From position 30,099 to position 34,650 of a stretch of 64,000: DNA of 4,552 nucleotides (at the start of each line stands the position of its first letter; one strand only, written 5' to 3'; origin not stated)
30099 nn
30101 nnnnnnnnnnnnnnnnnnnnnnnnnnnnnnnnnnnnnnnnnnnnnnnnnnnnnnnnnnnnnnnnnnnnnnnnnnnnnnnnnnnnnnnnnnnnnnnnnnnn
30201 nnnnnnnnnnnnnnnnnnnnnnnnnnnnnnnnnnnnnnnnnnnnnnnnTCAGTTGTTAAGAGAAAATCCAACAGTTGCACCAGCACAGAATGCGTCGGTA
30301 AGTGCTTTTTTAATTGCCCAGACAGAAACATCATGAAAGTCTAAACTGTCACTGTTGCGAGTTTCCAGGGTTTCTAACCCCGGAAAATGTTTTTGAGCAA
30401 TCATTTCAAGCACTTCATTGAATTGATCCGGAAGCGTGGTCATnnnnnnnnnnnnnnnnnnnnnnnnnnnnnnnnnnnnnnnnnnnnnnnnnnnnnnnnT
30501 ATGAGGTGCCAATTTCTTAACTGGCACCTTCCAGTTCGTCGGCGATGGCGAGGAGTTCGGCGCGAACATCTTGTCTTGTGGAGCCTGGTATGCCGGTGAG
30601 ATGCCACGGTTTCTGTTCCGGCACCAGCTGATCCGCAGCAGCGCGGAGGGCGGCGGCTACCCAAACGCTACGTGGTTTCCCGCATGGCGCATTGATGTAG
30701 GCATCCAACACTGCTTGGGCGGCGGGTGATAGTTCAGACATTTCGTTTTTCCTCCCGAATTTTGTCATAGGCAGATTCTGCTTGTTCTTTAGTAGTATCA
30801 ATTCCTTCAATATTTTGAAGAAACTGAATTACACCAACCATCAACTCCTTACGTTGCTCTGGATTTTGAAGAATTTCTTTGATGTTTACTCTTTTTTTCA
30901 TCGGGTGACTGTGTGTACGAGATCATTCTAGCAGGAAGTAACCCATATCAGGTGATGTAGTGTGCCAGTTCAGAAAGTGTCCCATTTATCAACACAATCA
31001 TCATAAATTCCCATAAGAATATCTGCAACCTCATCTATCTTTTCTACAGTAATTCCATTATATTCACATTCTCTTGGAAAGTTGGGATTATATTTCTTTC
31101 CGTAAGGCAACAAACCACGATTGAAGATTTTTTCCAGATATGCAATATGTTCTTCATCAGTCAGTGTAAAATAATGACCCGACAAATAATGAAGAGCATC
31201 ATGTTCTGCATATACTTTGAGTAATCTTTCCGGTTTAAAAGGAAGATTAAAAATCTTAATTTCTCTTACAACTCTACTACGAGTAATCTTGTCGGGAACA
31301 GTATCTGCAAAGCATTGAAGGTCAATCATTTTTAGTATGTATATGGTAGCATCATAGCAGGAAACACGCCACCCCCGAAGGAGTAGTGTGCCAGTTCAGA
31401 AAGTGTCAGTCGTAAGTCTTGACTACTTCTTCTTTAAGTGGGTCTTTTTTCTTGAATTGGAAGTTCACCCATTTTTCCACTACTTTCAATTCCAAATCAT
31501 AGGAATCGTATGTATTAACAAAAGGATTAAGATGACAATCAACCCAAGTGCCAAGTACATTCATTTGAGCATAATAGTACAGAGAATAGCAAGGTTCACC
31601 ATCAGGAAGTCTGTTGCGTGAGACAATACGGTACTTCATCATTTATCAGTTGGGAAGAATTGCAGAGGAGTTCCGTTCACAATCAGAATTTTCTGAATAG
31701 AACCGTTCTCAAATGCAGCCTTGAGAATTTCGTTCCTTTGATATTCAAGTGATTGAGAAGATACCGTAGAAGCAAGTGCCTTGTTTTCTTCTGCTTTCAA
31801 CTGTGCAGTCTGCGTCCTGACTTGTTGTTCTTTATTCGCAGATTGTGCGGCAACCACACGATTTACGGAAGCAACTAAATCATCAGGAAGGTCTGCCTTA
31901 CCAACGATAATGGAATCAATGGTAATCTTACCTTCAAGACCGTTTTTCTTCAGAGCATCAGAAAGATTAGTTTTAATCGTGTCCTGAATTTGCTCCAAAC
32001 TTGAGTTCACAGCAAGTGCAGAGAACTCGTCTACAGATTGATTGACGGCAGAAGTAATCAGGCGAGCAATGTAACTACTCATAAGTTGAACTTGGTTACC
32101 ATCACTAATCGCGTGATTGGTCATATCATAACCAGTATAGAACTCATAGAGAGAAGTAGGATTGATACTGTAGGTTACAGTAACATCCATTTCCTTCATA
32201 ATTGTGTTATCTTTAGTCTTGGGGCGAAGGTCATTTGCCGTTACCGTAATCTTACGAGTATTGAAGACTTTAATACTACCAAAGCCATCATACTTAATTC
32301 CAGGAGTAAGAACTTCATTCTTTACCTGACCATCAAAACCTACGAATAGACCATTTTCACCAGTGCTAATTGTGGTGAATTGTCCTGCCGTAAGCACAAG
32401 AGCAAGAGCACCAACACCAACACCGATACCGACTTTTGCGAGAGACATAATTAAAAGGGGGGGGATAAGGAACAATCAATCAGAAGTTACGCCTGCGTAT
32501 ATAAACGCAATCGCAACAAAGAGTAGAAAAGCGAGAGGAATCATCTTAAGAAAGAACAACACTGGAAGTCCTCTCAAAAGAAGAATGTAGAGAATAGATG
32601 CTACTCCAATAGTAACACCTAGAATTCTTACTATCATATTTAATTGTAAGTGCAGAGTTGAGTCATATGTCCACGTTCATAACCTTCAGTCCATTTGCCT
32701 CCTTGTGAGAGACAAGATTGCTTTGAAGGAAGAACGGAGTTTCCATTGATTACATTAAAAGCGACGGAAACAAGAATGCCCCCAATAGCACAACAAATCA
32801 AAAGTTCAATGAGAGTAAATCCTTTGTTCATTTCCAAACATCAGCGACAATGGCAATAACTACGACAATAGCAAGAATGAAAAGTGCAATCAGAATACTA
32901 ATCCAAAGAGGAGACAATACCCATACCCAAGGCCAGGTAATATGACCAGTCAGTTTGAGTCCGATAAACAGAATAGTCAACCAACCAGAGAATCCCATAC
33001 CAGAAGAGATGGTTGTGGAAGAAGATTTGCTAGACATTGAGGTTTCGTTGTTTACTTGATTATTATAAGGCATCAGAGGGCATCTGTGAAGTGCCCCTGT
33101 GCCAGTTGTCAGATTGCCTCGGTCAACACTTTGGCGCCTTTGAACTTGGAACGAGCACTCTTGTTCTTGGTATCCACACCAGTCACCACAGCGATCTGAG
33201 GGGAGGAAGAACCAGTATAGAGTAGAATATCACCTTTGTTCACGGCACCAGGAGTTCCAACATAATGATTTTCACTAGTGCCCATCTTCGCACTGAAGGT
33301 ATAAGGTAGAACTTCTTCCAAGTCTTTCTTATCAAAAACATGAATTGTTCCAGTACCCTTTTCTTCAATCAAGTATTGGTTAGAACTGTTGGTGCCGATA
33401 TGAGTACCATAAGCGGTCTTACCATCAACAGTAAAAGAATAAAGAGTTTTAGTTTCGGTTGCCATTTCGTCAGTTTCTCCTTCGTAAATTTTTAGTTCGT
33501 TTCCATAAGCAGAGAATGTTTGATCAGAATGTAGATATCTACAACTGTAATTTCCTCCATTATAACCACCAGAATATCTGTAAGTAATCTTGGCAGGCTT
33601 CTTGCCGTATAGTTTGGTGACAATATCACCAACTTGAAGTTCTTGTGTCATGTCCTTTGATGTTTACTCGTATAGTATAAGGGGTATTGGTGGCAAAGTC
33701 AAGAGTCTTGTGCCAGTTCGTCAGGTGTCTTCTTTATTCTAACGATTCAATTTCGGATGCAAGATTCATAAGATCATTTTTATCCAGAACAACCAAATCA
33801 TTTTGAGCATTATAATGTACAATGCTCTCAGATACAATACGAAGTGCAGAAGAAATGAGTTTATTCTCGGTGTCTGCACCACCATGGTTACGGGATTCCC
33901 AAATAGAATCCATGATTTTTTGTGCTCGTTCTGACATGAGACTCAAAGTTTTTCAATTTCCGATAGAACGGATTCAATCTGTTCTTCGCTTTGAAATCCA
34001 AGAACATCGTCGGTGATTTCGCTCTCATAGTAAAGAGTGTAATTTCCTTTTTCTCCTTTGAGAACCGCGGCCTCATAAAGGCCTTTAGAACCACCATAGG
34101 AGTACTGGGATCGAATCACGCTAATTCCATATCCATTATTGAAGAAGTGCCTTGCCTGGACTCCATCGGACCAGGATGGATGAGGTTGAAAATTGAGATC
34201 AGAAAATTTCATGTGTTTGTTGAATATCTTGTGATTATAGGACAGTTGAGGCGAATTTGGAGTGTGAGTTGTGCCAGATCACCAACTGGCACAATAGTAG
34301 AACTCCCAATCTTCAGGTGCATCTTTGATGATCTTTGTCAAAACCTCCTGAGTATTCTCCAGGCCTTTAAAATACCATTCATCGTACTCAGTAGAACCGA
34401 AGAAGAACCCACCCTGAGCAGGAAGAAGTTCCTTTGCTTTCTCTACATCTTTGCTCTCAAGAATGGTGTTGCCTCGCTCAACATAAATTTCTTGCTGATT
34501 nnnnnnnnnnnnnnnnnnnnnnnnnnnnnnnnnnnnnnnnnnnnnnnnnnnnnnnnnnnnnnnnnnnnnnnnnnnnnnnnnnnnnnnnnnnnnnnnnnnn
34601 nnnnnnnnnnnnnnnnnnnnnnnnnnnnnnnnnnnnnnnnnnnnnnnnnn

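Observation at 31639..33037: Membrane cluster: SPFH/prohibitin-like protein, prepilin-type peptide and two small TM proteins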

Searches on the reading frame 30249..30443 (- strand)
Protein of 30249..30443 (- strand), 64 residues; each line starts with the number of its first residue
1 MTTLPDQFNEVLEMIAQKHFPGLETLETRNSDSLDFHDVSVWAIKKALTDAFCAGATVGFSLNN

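Call 79: search_protein_families(library=pfam, proteins=[window:30249-30443:-], max_evalue=0.01)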
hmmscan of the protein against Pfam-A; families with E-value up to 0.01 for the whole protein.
window:30249-30443:- (64 aa): 1 family
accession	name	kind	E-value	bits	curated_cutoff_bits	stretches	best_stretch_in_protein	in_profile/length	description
PF21841.1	DUF6900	-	2.4e-23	82.2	24.1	1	9-56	3-49/52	Family of unknown function (DUF6900)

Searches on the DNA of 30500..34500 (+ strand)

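Call 6: search_dna_similar(query=window:30500-34500:+, collection=phages, mode=near, max_rows=25)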
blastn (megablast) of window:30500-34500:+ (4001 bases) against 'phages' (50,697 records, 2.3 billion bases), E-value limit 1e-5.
No match.

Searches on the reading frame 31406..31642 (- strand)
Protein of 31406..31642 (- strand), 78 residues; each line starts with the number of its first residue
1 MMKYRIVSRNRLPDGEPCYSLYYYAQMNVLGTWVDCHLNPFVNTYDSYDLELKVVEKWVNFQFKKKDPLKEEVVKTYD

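Call 3: search_protein_families(library=pfam, proteins=[window:31406-31642:-], max_evalue=1)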
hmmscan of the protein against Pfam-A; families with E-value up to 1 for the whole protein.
window:31406-31642:- (78 aa): 0 families

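Call 4: search_protein_families(library=phrogs, proteins=[window:31406-31642:-], max_evalue=0.1)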
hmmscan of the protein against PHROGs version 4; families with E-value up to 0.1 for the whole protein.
window:31406-31642:- (78 aa): 0 families

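Call 5: search_protein_families(library=ncbifam, proteins=[window:31406-31642:-], max_evalue=1)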
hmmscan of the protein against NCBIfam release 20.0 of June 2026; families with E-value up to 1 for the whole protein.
window:31406-31642:- (78 aa): 0 families

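Call 83: search_protein_families(library=padloc, proteins=[window:31406-31642:-], max_evalue=0.01)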
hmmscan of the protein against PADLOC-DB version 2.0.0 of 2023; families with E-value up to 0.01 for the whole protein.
window:31406-31642:- (78 aa): 0 families
